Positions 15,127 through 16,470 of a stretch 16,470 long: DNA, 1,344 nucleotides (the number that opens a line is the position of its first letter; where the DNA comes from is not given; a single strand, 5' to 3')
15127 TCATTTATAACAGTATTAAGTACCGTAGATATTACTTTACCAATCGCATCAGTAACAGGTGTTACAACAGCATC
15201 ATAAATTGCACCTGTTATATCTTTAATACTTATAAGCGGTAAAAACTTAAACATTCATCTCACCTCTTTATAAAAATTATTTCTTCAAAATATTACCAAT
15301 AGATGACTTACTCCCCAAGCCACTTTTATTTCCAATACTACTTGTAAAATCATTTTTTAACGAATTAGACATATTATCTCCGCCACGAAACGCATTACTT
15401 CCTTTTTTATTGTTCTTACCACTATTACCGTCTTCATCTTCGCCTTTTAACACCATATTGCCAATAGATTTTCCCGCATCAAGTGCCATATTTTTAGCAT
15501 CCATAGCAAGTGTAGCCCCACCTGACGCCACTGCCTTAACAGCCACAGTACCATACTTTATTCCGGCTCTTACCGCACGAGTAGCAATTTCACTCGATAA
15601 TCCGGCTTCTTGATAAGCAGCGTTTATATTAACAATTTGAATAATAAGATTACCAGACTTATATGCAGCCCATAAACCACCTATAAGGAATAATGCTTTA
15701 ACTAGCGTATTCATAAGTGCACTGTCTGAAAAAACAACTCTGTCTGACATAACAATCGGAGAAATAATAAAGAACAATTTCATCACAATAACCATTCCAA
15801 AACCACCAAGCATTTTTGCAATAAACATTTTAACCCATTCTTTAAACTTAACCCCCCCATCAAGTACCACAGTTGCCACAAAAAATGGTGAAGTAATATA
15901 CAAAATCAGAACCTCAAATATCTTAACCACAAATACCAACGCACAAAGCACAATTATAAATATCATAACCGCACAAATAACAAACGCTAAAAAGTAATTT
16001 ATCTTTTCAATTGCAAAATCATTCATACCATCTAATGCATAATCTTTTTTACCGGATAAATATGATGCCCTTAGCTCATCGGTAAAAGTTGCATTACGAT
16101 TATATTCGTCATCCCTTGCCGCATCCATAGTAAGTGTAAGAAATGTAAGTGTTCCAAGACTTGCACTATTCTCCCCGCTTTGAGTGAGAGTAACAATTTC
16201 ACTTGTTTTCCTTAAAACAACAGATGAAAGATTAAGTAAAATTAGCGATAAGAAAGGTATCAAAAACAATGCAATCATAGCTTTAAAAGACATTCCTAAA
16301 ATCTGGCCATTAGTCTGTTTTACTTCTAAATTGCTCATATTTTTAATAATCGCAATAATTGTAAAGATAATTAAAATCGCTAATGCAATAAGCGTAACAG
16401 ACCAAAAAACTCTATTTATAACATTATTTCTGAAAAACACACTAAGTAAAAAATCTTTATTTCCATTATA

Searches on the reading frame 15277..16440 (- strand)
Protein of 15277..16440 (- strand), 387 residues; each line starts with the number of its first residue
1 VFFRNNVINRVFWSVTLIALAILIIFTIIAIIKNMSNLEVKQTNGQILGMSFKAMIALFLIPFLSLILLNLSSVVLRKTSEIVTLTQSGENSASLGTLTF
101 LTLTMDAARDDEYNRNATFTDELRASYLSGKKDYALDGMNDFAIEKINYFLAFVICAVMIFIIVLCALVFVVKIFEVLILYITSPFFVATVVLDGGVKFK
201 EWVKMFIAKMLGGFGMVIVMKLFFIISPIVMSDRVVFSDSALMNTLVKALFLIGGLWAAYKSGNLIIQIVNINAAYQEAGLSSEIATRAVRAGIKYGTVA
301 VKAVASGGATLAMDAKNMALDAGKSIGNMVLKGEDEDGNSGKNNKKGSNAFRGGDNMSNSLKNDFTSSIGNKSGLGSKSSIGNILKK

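Call 4: search_protein_families(library=pfam, proteins=[window:15277-16440:-], max_evalue=1)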
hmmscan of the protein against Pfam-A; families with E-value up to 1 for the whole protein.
window:15277-16440:- (387 aa): 0 families

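Call 5: search_protein_families(library=ncbifam, proteins=[window:15277-16440:-], max_evalue=1)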
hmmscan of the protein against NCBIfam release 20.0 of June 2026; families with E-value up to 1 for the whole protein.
window:15277-16440:- (387 aa): 3 families
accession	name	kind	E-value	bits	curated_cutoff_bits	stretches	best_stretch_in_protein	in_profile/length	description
NF045848.1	MMCAP2_0566_fam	domain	9.2e-57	192.7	90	1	2-278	48-320/322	MMCAP2_0566 family conjugal transfer protein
NF045889.1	ICE_Mbov_0396_TM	equivalog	2.5e-31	109.3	70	1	3-274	47-305/306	Mbov_0396 family ICE element transmembrane protein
NF045890.1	conj_pls20_p028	equivalog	7.2e-09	35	150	1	146-278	238-361/377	pLS20_p028 family conjugation system transmembrane protein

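Call 6: search_protein_families(library=phrogs, proteins=[window:15277-16440:-], max_evalue=0.1)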
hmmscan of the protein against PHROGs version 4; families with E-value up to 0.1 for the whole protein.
window:15277-16440:- (387 aa): 1 family
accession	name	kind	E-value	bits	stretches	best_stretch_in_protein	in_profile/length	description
phrog_3750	-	unknown function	0.048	13.6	0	149-275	180-307/347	-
